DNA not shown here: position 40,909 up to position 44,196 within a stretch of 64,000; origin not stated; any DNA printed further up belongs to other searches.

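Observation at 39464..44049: Candidate undescribed membrane-linked molybdoenzyme: hotdog protein + H-x13-H x2 membrane protein + ferredoxin-fused, Tat-less bis-MGD oxidoreductase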

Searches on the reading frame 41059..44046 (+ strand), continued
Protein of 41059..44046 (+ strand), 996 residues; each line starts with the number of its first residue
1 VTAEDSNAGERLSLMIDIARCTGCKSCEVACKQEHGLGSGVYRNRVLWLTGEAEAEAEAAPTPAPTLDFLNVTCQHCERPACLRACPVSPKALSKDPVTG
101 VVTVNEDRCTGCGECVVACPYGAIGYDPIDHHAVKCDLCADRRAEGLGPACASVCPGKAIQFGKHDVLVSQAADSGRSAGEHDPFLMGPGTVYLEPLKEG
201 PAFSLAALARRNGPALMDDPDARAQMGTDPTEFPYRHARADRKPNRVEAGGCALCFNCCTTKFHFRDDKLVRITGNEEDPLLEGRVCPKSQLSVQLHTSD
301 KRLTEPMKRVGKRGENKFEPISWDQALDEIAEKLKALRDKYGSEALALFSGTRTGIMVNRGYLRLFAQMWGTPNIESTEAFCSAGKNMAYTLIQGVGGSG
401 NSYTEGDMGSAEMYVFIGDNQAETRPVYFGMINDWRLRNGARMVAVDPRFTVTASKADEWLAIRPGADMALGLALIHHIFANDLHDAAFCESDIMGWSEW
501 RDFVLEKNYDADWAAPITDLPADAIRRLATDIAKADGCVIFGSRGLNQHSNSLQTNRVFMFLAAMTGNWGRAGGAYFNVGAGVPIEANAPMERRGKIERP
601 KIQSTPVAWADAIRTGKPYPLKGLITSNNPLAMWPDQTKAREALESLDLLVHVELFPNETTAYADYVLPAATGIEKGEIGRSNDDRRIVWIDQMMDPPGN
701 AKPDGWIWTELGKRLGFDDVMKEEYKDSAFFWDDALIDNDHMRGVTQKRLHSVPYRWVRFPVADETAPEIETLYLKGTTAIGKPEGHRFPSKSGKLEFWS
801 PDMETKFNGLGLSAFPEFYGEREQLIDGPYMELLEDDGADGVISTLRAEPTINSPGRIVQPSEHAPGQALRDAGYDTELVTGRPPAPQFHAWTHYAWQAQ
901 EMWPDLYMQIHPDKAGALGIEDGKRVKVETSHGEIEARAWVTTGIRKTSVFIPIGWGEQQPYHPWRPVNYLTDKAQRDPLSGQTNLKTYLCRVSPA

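Call 14: search_solved_structures(query=window:41059-44046:+, max_evalue=1e-10)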
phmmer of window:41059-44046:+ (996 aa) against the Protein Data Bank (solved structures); distinct sequences matched with E-value up to 1e-10: 64 (the best 60 are shown).
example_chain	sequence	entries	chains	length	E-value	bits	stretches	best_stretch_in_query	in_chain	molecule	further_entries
2vpw_A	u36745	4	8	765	1.1e-66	228.6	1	252-577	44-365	THIOSULFATE REDUCTASE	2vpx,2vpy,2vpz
7qv7_S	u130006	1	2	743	1.9e-58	201.3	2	251-575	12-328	Hydrogen dependent carbon dioxide reductase subunit FdhF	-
7bkb_D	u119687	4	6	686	1e-54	189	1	249-774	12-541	Formate dehydrogenase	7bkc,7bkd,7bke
2e7z_A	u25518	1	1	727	9.2e-48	165.9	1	252-570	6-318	Acetylene hydratase Ahy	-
9t1s_L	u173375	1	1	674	7.9e-43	149.6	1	252-574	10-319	formate dehydrogenase (coenzyme F420)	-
7vw6_A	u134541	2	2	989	3.4e-42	147.5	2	244-575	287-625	Formate dehydrogenase | Tungsten-containing formate dehydrogenase alpha subunit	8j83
7e5z_A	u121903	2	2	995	3.5e-42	147.5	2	244-575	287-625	Formate dehydrogenase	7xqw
9vap_A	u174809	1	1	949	1.1e-41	145.8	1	277-575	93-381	Formate dehydrogenase molybdopterin-binding subunit FdhA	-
8rqz_C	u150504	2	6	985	3.5e-41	144.1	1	251-577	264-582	Probable oxidoreductase YjgC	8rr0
9gzq_A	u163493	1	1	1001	4.6e-41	143.8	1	251-577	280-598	Probable oxidoreductase YjgC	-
1aa6_A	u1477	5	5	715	6.7e-41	143.2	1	252-572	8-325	FORMATE DEHYDROGENASE H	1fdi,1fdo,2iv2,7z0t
2jim_A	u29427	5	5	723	5e-40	140.3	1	240-777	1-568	PERIPLASMIC NITRATE REDUCTASE | PROTEIN (PERIPLASMIC NITRATE REDUCTASE)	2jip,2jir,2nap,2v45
9wxb_B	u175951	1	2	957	6.6e-40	139.9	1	244-574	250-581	Formate dehydrogenase alpha subunit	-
6tg9_A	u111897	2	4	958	1.8e-39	138.4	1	244-574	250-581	Formate dehydrogenase subunit alpha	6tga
2jio_A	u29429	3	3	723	2.1e-39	138.3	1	240-777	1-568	PERIPLASMIC NITRATE REDUCTASE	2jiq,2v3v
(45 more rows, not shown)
